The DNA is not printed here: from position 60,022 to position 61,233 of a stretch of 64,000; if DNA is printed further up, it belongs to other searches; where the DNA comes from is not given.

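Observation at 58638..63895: Three tandem paralogs of an unnamed FGFDQ-motif membrane family with an embedded zinc-ribbon methyltransferase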

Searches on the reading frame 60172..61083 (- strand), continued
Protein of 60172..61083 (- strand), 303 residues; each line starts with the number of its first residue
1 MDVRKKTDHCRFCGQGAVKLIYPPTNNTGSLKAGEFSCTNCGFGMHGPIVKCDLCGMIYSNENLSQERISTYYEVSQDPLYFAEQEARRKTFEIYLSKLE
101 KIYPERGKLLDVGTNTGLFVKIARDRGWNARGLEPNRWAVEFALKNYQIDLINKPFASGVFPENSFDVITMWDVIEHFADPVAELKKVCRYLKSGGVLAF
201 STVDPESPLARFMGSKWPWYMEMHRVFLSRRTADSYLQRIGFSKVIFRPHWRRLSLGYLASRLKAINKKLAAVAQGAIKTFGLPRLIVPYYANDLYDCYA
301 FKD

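Call 70: search_solved_structures(query=L014:4455-5192:+, max_evalue=0.00001)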
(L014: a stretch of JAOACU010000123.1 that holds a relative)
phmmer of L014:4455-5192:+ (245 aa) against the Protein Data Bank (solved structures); distinct sequences matched with E-value up to 0.00001: 5.
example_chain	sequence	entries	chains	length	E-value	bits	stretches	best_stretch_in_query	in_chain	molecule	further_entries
5mlz_A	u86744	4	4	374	5.9e-32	114.6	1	1-233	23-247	Dolichol monophosphate mannose synthase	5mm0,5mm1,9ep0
9bhc_C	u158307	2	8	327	4.8e-14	56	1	3-226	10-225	Undecaprenyl-phosphate 4-deoxy-4-formamido-L-arabinose transferase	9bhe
8vxh_A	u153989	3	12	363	6.5e-14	55.6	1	3-226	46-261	Undecaprenyl-phosphate 4-deoxy-4-formamido-L-arabinose transferase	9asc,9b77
9hwj_A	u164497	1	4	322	2.3e-13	53.8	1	3-235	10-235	Undecaprenyl-phosphate 4-deoxy-4-formamido-L-arabinose transferase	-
3bcv_A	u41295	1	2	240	3.2e-06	30.4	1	3-78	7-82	Putative glycosyltransferase protein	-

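Call 71: search_protein_families(library=ncbifam, proteins=[L014:4455-5192:+, L001:2511-3281:+], max_evalue=0.00001)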
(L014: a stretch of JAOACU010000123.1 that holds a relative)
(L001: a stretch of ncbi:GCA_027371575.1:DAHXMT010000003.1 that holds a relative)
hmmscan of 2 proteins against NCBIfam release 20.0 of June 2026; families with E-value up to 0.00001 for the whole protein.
L014:4455-5192:+ (245 aa): 14 families
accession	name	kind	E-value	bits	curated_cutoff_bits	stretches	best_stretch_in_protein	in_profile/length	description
NF058614.1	PPMAGASynPpgS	equivalog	4.4e-20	72.1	370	1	4-213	3-210/226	polyprenyl-phospho-N-acetylgalactosaminyl synthase PpgS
NF041391.1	DPhHxTase_Halo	equivalog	2.2e-19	69.3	375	1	9-213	3-192/213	dolichyl-phosphate hexose transferase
TIGR04182.1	glyco_TIGR04182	equivalog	2.7e-17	63.1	325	1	4-213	3-201/293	S-layer glycoprotein N-glycosyltransferase AglJ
NF007986.1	PRK10714.1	equivalog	8.9e-15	54.5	529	1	4-230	9-228/316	undecaprenyl-phosphate 4-deoxy-4-formamido-L-arabinose transferase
NF047588.1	GlcsyltransPgfSStrep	equivalog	1e-14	54.5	500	1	1-169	1-167/308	glycosyltransferase PgfS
TIGR04283.1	glyco_like_mftF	equivalog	2.8e-11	43.4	182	1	4-93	2-90/221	TIGR04283 family arsenosugar biosynthesis glycosyltransferase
NF053846.1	glyco_with_XrtP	equivalog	8.1e-11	41.2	520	1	5-71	45-114/440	XrtP-associated glycosyltransferase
TIGR03937.1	PgaC_IcaA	equivalog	2.4e-09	36.7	422.3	1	4-108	48-150/407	poly-beta-1,6-N-acetyl-D-glucosamine synthase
TIGR03469.1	HpnB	hypoth_equivalog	7.6e-09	35.1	379.25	1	4-121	47-173/386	hopene-associated glycosyltransferase HpnB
NF045692.1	OglycostaseCruG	equivalog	1.2e-08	34.3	600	1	3-114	43-160/386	2'-O-glycosyltransferase CruG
NF041875.1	EPS_EpsD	equivalog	4.7e-07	29.5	370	1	5-109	3-105/325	exopolysaccharide biosynthesis glycosyltransferase EpsD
NF047683.1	TeichurnBiosyTuaG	equivalog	7.3e-07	29.1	400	1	4-79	9-85/252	teichuronic acid biosynthesis protein TuaG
NF038302.1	EPS_HpsE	equivalog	6.7e-06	25.3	300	0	4-59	4-63/307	hormogonium polysaccharide biosynthesis glycosyltransferase HpsE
TIGR01556.1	rhamnosyltran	subfamily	9.8e-06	25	200.55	0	10-111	3-101/281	rhamnosyltransferase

L001:2511-3281:+ (256 aa): 15 families
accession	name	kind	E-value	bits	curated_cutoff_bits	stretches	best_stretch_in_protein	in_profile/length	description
NF047588.1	GlcsyltransPgfSStrep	equivalog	1e-17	64.4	500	1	4-171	3-168/308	glycosyltransferase PgfS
NF041391.1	DPhHxTase_Halo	equivalog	1.6e-16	60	375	1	10-218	3-187/213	dolichyl-phosphate hexose transferase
NF007986.1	PRK10714.1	equivalog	2.6e-15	56.3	529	1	4-166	8-168/316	undecaprenyl-phosphate 4-deoxy-4-formamido-L-arabinose transferase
NF041875.1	EPS_EpsD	equivalog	4.6e-14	52.5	370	1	4-114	1-107/325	exopolysaccharide biosynthesis glycosyltransferase EpsD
NF007482.0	PRK10073.1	equivalog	2.6e-11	43.1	423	1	4-100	8-99/334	glycosyltransferase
NF038302.1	EPS_HpsE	equivalog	4.4e-11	42.3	300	1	4-99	3-99/307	hormogonium polysaccharide biosynthesis glycosyltransferase HpsE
NF050050.1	ProtGlycPglI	equivalog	1.1e-10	41.4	500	1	2-127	2-124/306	GalNAc(5)-diNAcBac-PP-undecaprenol beta-1,3-glucosyltransferase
TIGR04182.1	glyco_TIGR04182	equivalog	7.5e-10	38.7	325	1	5-218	3-194/293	S-layer glycoprotein N-glycosyltransferase AglJ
TIGR03937.1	PgaC_IcaA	equivalog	9.8e-10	37.9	422.3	1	4-97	47-136/407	poly-beta-1,6-N-acetyl-D-glucosamine synthase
TIGR04283.1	glyco_like_mftF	equivalog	4e-09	36.4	182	1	4-111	1-97/221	TIGR04283 family arsenosugar biosynthesis glycosyltransferase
NF010496.0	PRK13915.1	equivalog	2e-08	33.7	262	1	4-101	33-131/307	glucosyl-3-phosphoglycerate synthase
TIGR04242.1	nodulat_NodC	equivalog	1.5e-07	30.8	550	1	5-109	51-154/395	chitooligosaccharide synthase NodC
NF047683.1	TeichurnBiosyTuaG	equivalog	1.1e-06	28.5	400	1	4-109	8-109/252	teichuronic acid biosynthesis protein TuaG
NF038299.1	EPS_HpsN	equivalog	1.1e-06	27.9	425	1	4-114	3-109/317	hormogonium polysaccharide biosynthesis glycosyltransferase HpsN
TIGR03965.1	mycofact_glyco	equivalog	4.1e-06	25.9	280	1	5-113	77-181/467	mycofactocin biosynthesis glycosyltransferase MftF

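Call 83: search_solved_structures(query=A6, max_evalue=1)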
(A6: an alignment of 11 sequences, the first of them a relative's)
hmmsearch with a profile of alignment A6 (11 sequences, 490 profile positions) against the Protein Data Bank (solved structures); distinct sequences matched with E-value up to 1: 0.
